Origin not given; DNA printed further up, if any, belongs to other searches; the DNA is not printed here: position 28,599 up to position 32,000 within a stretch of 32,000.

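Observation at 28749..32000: Giant ORF missing from the ORF track: DUF4011 SF1 helicase, an Hhe-like single-gene defence candidate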

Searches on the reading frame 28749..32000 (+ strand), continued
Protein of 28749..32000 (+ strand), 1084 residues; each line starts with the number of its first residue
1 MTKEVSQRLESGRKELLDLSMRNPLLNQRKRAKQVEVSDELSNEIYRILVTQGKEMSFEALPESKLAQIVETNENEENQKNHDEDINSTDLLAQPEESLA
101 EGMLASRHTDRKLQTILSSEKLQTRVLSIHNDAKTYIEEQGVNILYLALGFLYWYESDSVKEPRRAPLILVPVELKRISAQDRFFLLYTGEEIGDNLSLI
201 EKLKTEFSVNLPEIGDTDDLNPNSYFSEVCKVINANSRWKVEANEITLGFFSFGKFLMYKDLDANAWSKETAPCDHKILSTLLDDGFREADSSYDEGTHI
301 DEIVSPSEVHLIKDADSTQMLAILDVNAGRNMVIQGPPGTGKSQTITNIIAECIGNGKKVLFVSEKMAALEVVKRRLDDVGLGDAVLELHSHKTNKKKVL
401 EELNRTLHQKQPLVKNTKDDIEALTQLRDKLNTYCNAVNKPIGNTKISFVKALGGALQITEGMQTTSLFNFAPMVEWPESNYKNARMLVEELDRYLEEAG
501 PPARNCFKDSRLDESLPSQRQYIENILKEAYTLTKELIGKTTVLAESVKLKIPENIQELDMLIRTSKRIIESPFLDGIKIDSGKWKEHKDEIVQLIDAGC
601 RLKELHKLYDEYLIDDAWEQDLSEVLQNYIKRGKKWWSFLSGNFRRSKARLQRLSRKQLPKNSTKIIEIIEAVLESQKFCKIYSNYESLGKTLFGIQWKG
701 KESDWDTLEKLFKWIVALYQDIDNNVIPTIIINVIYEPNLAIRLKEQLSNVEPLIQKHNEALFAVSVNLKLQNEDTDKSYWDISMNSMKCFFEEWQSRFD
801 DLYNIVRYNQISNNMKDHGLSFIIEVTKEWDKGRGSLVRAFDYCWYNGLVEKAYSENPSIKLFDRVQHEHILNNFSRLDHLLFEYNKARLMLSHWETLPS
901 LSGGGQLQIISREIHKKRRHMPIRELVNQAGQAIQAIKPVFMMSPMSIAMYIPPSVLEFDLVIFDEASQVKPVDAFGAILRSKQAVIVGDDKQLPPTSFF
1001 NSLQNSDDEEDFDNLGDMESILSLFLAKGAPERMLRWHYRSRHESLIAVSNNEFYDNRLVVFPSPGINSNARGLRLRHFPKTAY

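Call 75: fold_search(model_id=the predicted structure, library=pdb)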
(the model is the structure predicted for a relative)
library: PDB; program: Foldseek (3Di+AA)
matches with E <= 10: 752; with E <= 0.001: 1
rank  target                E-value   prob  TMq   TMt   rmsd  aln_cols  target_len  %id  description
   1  9zd6_A                9.4e-04  0.99  0.17  0.16  13.0       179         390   12  Bacterial interstrand DNA crosslink glycosylase AlkX/YcaQ bound to DNA (released 2026-01-14)
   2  9i05_Xi               1.8e-03  1.00  0.25  0.20  19.8       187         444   16  Cryo-EM structure of the large subunit of the mitochondrial ribosome from Toxoplasma gondii (released 2025-06-11)
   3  2uwm_A                1.9e-03  0.93  0.19  0.28  24.0       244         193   10  C-TERMINAL DOMAIN(WH2-WH4) OF ELONGATION FACTOR SELB IN COMPLEX WITH SECIS RNA (released 2007-05-08)
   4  7dg2_A                2.7e-03  0.96  0.16  0.24  13.4       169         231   10  Nse1-Nse3-Nse4 complex (released 2021-05-26)
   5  9g6k_LJ               2.9e-03  1.00  0.24  0.20  19.0       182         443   16  LSU structure derived from the LSU sample of the mitoribosome from T. gondii. (released 2024-12-11)
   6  8wqa_A                3.1e-03  0.75  0.15  0.08  23.7       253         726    9  Cryo-EM structure of CUL2-RBX1-ELOB-ELOC-FEM1B bound with the C-degron of CCDC89 (conformation 1) (released 2024-04-03)
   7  1lva                  3.3e-03  1.00  0.22  0.28   6.0       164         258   10  Crystal structure of a C-terminal fragment of Moorella thermoacetica elongation factor SelB (released 2002-08-21)
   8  1wsu_B                3.3e-03  0.99  0.19  0.39   6.9       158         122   11  C-terminal domain of elongation factor selB complexed with SECIS RNA (released 2005-01-25)
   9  9zd6_B                3.3e-03  0.97  0.16  0.16  13.4       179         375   12  Bacterial interstrand DNA crosslink glycosylase AlkX/YcaQ bound to DNA (released 2026-01-14)
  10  8ij1_A                4.7e-03  0.94  0.15  0.08  19.2       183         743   10  Protomer 1 and 2 of the asymmetry trimer of the Cul2-Rbx1-EloBC-FEM1B ubiquitin ligase complex (released 2024-02-28)
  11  1wsu_A                5.0e-03  0.97  0.18  0.37   6.9       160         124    9  C-terminal domain of elongation factor selB complexed with SECIS RNA (released 2005-01-25)
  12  1iuy_MODEL_1_A        5.9e-03  1.00  0.17  0.62  16.6        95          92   16  Solution structure of the cullin-3 homologue (released 2003-10-07)
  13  4p5o_A                7.1e-03  0.97  0.17  0.18  15.4       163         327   10  Structure of an RBX1-UBC12~NEDD8-CUL1-DCN1 complex: a RING-E3-E2~ubiquitin-like protein-substrate intermediate trapped (released 2014-07-02)
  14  8e4y                  7.5e-03  0.69  0.15  0.09  13.7       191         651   10  Cryo-EM structure of human glycerol-3-phosphate acyltransferase 1 (GPAT1) in complex with 2-oxohexadecyl-CoA (released 2022-12-21)
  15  9qo1_I                8.0e-03  0.97  0.16  0.11  21.8       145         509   11  Activated 9-subunit COP9 signalosome and neddylated SCF (SKP1-SKP2-CKS1) complex structure (released 2026-02-11)
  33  3r3p_A                1.6e-02  1.00  0.22  0.73   2.9        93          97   16  Homing Endonuclease I-Bth0305I Catalytic Domain (released 2011-10-05)
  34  3r3p_B                1.6e-02  1.00  0.22  0.74   3.4        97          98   15  Homing Endonuclease I-Bth0305I Catalytic Domain (released 2011-10-05)
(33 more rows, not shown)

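Call 78: list_cluster_members(proteins=[P0001, P0002])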
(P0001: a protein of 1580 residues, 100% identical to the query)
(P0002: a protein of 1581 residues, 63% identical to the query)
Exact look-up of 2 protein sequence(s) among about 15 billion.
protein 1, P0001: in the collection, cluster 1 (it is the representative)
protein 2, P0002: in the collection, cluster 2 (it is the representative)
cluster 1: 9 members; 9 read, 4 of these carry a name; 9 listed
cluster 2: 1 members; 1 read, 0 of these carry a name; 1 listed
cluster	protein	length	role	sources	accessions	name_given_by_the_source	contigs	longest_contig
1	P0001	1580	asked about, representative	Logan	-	-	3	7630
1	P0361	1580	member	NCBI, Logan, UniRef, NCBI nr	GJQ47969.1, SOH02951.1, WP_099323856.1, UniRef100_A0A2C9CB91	MAG: hypothetical protein HKUEN01_03550 [Candidatus Kuenenia stuttgartiensis] | DNA/RNA helicase n=1 Tax=Kuenenia stuttgartiensis TaxID=174633 RepID=A0A2C9CB91_KUEST | DUF3320 domain-containing protein [Candidatus Kuenenia stuttgartiensis]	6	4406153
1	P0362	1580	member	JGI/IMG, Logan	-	very-short-patch-repair endonuclease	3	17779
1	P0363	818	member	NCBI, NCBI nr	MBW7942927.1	MAG: DNA2/NAM7 family helicase, partial [Candidatus Kuenenia stuttgartiensis] | DNA2/NAM7 family helicase [Candidatus Kuenenia stuttgartiensis]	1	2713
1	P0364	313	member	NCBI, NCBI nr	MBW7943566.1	MAG: DUF4011 domain-containing protein, partial [Candidatus Kuenenia stuttgartiensis] | DUF4011 domain-containing protein [Candidatus Kuenenia stuttgartiensis]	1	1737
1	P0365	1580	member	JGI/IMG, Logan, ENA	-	-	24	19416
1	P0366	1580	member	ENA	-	-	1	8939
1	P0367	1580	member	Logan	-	-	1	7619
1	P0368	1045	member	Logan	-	-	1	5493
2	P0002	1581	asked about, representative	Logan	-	-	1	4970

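Call 80: find_encoding_contigs(protein=P0361, flank=10000, max_places=4)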
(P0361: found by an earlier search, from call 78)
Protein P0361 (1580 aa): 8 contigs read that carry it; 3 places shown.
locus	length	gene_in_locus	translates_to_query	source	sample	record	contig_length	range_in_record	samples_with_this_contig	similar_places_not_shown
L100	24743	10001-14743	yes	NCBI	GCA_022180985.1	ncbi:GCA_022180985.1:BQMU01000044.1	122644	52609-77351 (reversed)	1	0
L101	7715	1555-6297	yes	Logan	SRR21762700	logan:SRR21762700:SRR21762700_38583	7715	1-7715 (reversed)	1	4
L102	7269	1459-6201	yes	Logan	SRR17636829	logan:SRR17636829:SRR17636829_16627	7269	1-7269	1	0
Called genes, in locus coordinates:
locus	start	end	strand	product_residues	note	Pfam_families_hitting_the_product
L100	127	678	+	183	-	PF10050:DUF2284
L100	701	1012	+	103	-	PF05597:Phasin (weak)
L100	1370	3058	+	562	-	PF03109:ABC1, PF27536:UbiB_helical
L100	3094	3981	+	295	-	PF02899:Phage_int_SAM_1, PF00589:Phage_integrase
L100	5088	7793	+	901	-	PF22904:NOMO1-like_2nd (faint), PF09136:Glucodextran_B (weak), PF17957:Big_7 (weak), PF22352:K319L-like_PKD (weak), PF13620:CarboxypepD_reg, PF13715:CarbopepD_reg_2, PF13620:CarboxypepD_reg, PF13715:CarbopepD_reg_2, +2 more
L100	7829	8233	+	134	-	-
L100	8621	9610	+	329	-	-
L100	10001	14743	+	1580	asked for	PF13195:DUF4011, PF13086:AAA_11 (weak), PF13245:AAA_19 (faint), PF13604:AAA_30 (faint), PF13086:AAA_11, PF13087:AAA_12, PF18741:MTES_1575, PF11784:DUF3320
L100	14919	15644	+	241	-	-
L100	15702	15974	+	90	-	-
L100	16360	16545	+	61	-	PF18506:RelB-like (weak)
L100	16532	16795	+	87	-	PF05016:ParE_toxin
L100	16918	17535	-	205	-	PF02661:Fic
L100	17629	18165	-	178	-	PF13784:Fic_N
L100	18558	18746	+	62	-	-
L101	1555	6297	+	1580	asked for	PF13195:DUF4011, PF13086:AAA_11 (weak), PF13245:AAA_19 (faint), PF13604:AAA_30 (faint), PF13086:AAA_11, PF13087:AAA_12, PF18741:MTES_1575, PF11784:DUF3320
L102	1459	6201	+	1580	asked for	PF13195:DUF4011, PF13086:AAA_11 (weak), PF13245:AAA_19 (faint), PF13604:AAA_30 (faint), PF13086:AAA_11, PF13087:AAA_12, PF18741:MTES_1575, PF11784:DUF3320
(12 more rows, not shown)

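Call 95: find_encoding_contigs(protein=P0044, flank=8000, max_places=1)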
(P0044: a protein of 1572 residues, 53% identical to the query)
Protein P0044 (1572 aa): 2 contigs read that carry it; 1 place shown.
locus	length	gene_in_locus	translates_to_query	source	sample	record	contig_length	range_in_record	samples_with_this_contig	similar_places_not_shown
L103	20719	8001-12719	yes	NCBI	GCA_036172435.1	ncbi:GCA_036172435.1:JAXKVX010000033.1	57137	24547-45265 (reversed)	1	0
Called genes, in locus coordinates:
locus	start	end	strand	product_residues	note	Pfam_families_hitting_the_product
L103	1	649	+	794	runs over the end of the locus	PF08206:OB_RNB, PF17876:CSD2, PF00773:RNB, PF00575:S1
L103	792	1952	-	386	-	PF00999:Na_H_Exchanger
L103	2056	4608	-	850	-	PF02518:HATPase_c, PF00072:Response_reg, PF01627:Hpt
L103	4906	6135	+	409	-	PF00155:Aminotran_1_2, PF01041:DegT_DnrJ_EryC1 (faint)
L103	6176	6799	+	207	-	PF13489:Methyltransf_23 (weak), PF08241:Methyltransf_11, PF08242:Methyltransf_12, PF13649:Methyltransf_25, PF13847:Methyltransf_31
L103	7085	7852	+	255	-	PF04313:HSDR_N (weak), PF04851:ResIII, PF00270:DEAD (weak)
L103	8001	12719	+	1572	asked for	PF13195:DUF4011, PF13245:AAA_19 (faint), PF13086:AAA_11 (weak), PF13087:AAA_12, PF18741:MTES_1575, PF11784:DUF3320 (weak)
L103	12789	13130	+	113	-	PF05015:HigB-like_toxin (weak)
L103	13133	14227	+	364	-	PF01381:HTH_3, PF06114:Peptidase_M78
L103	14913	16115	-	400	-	PF00291:PALP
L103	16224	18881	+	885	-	PF19838:LptD_2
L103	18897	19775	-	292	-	PF00561:Abhydrolase_1, PF12146:Hydrolase_4, PF12697:Abhydrolase_6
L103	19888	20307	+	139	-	PF02082:Rrf2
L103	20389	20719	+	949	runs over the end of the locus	PF00005:ABC_tran (faint), PF02463:SMC_N (faint), PF03193:RsgA_GTPase (faint), PF13191:AAA_16 (faint), PF13555:AAA_29 (faint), PF20703:nSTAND1 (faint), PF17760:UvrA_inter (weak), PF17755:UvrA_DNA-bind, +2 more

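Call 96: find_encoding_contigs(protein=P0051, flank=8000, max_places=1)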
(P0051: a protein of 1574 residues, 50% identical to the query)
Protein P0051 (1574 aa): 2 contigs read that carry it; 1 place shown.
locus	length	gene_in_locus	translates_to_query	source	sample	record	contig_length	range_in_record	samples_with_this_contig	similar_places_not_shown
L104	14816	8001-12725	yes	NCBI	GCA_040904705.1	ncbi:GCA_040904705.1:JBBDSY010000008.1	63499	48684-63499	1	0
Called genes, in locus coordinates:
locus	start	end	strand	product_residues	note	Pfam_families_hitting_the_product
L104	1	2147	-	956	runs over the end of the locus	PF01555:N6_N4_Mtase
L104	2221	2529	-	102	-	PF05635:23S_rRNA_IVP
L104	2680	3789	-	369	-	PF17761:DUF1016_N, PF06250:YhcG_C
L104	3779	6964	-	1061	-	PF04851:ResIII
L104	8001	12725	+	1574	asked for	PF13195:DUF4011, PF13245:AAA_19 (faint), PF13604:AAA_30 (faint), PF13086:AAA_11, PF13087:AAA_12, PF18741:MTES_1575, PF11784:DUF3320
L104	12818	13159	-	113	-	PF13560:HTH_31, PF01381:HTH_3, PF12844:HTH_19 (weak)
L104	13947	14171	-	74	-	PF10049:DUF2283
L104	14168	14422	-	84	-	PF14076:DUF4258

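Call 97: find_encoding_contigs(protein=P0011, flank=8000, max_places=1)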
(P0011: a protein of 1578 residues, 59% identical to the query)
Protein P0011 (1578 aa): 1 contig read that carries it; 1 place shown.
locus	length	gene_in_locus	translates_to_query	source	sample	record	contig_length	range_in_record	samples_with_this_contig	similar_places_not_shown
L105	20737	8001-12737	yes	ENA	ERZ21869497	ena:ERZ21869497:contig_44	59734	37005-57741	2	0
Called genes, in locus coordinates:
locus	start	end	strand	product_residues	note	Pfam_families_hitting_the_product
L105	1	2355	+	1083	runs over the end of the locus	PF25596:CPSase_L_D1, PF02786:CPSase_L_D2, PF02787:CPSase_L_D3, PF25596:CPSase_L_D1, PF02222:ATP-grasp (weak), PF02786:CPSase_L_D2, PF15632:ATPgrasp_Ter (weak), PF02142:MGS, +6 more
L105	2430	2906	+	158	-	PF03449:GreA_GreB_N, PF01272:GreA_GreB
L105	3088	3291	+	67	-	PF08984:DUF1858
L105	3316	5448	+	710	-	PF17191:RecG_wedge, PF00270:DEAD, PF04851:ResIII, PF00271:Helicase_C, PF19833:RecG_dom3_C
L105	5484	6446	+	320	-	PF08240:ADH_N, PF00107:ADH_zinc_N, PF13602:ADH_zinc_N_2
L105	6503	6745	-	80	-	-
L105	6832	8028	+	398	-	PF13588:HSDR_N_2, PF04313:HSDR_N (weak), PF00270:DEAD, PF04851:ResIII, PF18766:SWI2_SNF2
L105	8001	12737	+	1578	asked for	PF13195:DUF4011, PF13245:AAA_19 (faint), PF13604:AAA_30 (faint), PF13086:AAA_11 (weak), PF13087:AAA_12, PF18741:MTES_1575, PF11784:DUF3320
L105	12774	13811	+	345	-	-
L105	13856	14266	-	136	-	-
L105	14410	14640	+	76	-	-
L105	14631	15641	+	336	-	PF02486:Rep_trans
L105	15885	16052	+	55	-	-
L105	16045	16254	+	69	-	-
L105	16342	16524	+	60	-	-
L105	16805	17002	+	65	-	-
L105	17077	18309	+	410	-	-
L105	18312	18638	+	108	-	-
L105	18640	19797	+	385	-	PF05707:Zot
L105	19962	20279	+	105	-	-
